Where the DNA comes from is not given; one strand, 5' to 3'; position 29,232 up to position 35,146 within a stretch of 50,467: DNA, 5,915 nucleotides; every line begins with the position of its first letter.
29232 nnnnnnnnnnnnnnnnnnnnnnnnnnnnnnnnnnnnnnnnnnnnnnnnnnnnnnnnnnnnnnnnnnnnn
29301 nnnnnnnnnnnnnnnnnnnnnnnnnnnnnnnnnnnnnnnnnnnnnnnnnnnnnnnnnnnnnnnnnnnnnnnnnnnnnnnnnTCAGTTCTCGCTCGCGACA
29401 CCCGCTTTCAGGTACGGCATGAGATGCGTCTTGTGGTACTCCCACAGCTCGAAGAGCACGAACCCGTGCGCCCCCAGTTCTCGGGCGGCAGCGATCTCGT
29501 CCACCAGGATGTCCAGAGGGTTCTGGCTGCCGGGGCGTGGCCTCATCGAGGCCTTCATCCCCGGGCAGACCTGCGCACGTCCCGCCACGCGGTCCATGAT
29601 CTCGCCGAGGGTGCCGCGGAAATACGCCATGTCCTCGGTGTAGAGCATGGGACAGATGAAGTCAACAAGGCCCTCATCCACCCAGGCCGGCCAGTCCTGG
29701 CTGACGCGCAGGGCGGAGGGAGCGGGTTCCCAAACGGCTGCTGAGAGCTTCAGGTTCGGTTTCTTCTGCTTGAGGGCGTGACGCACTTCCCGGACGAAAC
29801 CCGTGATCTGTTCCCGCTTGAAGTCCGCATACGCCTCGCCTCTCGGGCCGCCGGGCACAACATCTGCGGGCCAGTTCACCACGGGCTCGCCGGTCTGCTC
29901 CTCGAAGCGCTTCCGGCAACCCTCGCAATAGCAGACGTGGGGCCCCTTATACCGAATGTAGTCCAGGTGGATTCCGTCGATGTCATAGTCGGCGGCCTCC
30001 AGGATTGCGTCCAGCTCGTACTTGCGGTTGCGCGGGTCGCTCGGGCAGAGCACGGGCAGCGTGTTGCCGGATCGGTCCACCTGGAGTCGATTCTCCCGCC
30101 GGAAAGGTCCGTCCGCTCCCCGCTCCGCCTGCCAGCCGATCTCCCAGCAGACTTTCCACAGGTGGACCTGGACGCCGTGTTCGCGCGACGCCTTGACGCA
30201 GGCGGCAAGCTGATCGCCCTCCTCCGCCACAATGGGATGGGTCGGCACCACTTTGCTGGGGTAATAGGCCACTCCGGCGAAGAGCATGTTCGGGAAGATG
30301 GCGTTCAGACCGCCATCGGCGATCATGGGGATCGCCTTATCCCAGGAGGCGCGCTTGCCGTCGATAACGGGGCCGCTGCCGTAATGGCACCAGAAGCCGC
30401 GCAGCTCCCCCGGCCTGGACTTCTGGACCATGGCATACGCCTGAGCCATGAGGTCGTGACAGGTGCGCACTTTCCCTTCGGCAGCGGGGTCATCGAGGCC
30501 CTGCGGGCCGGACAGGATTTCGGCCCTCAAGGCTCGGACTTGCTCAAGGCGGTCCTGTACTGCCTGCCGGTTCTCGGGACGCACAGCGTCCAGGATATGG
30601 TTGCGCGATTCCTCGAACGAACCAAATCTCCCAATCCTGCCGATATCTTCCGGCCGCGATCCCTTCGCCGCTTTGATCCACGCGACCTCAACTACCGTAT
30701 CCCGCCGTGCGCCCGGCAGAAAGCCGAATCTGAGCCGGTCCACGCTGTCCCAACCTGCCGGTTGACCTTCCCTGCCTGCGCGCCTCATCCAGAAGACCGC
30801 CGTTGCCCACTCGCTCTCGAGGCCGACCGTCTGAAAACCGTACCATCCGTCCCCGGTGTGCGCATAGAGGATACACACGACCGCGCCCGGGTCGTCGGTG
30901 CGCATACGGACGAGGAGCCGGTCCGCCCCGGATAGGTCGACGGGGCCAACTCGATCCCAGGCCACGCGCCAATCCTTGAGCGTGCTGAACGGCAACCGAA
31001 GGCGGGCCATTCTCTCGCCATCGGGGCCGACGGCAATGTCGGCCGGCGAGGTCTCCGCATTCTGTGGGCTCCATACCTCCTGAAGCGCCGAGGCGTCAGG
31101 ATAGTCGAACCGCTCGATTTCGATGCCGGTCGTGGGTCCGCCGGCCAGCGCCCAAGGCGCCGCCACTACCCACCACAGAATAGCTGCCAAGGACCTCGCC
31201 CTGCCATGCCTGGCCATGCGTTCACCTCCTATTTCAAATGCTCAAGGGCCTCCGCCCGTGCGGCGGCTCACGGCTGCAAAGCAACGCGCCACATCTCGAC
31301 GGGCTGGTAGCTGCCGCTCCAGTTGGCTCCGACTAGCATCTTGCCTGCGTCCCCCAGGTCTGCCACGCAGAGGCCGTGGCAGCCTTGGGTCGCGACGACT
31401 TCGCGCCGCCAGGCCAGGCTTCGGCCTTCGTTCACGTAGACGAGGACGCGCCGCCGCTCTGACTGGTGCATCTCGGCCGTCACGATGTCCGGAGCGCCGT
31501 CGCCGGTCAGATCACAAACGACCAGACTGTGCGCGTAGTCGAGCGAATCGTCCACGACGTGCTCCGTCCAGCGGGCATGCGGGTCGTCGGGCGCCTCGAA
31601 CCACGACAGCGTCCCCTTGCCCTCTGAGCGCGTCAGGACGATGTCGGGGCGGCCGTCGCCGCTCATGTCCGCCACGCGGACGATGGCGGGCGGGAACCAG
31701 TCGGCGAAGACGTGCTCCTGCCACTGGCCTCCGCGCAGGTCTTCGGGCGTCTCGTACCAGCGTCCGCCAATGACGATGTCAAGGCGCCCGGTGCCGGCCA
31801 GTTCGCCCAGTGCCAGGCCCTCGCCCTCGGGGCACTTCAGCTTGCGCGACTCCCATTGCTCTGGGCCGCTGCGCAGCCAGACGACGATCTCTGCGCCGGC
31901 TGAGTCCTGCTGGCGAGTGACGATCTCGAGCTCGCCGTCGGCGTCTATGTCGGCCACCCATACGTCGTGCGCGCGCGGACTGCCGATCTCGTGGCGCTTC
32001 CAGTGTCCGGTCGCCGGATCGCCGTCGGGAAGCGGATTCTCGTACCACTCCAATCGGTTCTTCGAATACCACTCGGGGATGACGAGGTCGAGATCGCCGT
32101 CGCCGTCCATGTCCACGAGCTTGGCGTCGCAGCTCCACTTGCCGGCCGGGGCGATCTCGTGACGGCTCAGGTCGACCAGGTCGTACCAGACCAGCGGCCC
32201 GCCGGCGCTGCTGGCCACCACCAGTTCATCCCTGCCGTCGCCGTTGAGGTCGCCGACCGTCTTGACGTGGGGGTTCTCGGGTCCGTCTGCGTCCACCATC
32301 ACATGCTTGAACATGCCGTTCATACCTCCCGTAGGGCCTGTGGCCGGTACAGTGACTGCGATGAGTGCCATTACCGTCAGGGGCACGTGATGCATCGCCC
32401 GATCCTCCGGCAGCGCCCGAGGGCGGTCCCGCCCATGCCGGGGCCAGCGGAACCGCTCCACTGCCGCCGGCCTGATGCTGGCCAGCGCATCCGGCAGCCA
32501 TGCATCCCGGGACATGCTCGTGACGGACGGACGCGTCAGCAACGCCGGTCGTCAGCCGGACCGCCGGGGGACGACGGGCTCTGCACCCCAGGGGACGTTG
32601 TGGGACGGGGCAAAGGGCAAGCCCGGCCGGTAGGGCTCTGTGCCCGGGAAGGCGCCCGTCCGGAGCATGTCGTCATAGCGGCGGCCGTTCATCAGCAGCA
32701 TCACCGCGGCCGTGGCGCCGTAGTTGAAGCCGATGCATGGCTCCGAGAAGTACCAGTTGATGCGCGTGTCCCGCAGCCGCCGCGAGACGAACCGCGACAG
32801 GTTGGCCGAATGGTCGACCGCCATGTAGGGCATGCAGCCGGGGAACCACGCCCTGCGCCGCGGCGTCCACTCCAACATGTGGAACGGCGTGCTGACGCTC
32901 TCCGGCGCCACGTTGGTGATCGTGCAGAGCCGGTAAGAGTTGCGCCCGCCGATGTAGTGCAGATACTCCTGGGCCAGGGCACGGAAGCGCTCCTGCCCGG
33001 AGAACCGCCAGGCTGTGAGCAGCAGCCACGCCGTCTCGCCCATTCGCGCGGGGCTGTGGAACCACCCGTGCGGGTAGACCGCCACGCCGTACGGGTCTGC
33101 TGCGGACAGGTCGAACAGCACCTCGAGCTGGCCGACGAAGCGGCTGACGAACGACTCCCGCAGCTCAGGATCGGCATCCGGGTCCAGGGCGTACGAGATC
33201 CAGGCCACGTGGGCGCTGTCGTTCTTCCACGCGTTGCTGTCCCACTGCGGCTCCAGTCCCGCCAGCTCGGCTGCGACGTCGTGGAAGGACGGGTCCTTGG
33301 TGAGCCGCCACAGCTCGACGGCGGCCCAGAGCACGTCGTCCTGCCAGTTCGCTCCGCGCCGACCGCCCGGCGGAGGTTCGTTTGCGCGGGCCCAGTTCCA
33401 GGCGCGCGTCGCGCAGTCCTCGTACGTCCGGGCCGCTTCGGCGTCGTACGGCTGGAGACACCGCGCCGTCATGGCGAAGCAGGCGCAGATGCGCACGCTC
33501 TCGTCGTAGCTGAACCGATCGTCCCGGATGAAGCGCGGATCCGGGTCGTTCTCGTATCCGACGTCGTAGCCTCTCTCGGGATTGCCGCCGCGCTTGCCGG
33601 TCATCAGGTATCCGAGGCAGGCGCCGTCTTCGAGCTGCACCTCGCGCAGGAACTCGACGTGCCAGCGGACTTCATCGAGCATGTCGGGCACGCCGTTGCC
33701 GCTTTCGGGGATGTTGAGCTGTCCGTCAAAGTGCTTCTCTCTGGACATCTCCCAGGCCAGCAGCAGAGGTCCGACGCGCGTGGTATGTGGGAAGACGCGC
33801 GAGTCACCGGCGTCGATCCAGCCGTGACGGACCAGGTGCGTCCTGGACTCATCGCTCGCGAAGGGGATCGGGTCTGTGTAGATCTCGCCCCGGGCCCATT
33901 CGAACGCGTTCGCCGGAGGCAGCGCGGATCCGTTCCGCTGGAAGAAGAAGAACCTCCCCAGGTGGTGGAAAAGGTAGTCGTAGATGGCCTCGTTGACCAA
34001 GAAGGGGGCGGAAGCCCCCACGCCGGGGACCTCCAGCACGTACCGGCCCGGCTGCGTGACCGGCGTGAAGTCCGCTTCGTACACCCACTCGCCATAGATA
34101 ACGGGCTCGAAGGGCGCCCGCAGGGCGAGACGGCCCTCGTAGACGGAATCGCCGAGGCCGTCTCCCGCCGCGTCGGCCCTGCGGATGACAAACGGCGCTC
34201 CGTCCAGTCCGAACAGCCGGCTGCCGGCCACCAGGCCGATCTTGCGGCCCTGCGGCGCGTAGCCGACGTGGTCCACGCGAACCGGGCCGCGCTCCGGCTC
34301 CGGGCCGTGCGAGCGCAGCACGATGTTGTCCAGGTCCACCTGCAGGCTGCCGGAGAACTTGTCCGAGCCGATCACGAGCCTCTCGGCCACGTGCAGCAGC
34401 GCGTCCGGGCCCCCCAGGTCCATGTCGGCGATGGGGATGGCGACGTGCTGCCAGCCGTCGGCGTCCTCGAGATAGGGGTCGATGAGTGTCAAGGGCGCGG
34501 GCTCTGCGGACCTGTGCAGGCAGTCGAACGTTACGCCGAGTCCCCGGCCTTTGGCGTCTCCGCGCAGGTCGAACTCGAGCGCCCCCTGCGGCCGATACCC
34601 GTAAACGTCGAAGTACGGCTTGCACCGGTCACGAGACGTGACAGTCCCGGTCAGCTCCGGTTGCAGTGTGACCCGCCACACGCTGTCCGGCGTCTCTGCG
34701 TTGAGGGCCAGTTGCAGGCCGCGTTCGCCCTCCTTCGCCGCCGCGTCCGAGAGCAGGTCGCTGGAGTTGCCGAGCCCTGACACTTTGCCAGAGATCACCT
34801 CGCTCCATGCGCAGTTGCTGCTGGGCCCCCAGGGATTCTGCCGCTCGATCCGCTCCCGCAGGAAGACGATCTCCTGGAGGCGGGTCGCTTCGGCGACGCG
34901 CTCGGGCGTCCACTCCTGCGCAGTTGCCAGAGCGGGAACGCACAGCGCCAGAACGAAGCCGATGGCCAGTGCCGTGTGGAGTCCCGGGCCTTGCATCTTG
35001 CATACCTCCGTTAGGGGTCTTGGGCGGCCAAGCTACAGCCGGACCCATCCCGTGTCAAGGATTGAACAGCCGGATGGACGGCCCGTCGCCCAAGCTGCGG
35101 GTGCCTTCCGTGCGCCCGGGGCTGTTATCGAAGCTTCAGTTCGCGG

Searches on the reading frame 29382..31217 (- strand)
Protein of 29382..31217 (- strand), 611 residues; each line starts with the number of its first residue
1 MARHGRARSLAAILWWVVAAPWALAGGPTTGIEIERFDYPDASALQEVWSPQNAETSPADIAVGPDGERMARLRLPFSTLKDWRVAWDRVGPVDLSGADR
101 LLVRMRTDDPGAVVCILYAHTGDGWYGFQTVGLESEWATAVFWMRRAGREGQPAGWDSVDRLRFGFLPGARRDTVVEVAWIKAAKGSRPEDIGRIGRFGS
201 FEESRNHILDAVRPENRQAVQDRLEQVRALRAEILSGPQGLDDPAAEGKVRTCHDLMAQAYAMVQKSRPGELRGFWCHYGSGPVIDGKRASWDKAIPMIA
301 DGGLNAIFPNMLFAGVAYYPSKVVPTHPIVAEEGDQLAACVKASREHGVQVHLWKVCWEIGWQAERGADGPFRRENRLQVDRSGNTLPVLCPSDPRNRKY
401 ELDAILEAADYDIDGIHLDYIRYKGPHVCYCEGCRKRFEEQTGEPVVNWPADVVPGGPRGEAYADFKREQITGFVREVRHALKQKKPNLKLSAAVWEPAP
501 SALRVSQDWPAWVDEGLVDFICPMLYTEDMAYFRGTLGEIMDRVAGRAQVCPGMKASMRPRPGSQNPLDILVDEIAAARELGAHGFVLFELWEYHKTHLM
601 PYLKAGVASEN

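Call 29: search_protein_families(library=pfam, proteins=[window:29382-31217:-], max_evalue=0.001)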
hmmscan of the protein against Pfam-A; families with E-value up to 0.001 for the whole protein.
window:29382-31217:- (611 aa): 3 families
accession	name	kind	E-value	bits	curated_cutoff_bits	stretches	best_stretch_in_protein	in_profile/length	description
PF02638.21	GHL10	-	7.1e-19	68.5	27.9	1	288-542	17-277/311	Glycosyl hydrolase-like 10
PF13200.12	DUF4015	-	5.9e-08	32.6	27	1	290-526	13-226/313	Putative glycosyl hydrolase domain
PF14871.12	GHL6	-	0.00029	21.5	35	0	314-419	25-131/132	Hypothetical glycosyl hydrolase 6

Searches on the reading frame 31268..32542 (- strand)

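Call 29: search_protein_families(library=pfam, proteins=[window:31268-32542:-], max_evalue=0.001)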
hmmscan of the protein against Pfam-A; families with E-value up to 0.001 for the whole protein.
window:31268-32542:- (424 aa): 5 families
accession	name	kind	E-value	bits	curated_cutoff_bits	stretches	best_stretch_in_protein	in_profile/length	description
PF13517.12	FG-GAP_3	-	1.9e-25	89.7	26.9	3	98-155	1-61/61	FG-GAP-like repeat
PF01839.29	FG-GAP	-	3.3e-17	62.4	22.1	1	96-114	7-25/37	FG-GAP repeat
PF12256.14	TcdB_toxin_midN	-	2.3e-07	30.7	24.8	0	137-157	27-47/181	Insecticide toxin TcdB middle/N-terminal region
PF25292.1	Beta-prop_CGLA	-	1.2e-05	25.4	26.8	0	189-213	29-53/316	Lambda-carrageenase beta-propeller domain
PF16743.10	PliI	-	0.00022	21.3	27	0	97-115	65-83/123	Periplasmic lysozyme inhibitor of I-type lysozyme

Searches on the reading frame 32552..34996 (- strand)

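Call 29: search_protein_families(library=pfam, proteins=[window:32552-34996:-], max_evalue=0.001)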
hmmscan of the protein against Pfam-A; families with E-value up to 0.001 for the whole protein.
window:32552-34996:- (814 aa): 3 families
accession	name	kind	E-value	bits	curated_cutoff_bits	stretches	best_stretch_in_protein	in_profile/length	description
PF00759.25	Glyco_hydro_9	-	1.7e-31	110.4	27.7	1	339-764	1-443/444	Glycosyl hydrolase family 9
PF02927.20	CelD_N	-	7.9e-08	33.4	24.6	1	238-327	5-85/86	Cellulase N-terminal ig-like domain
PF21582.3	CBM30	-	6.1e-05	23.5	27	1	130-194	68-136/170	Carbohydrate binding domain 30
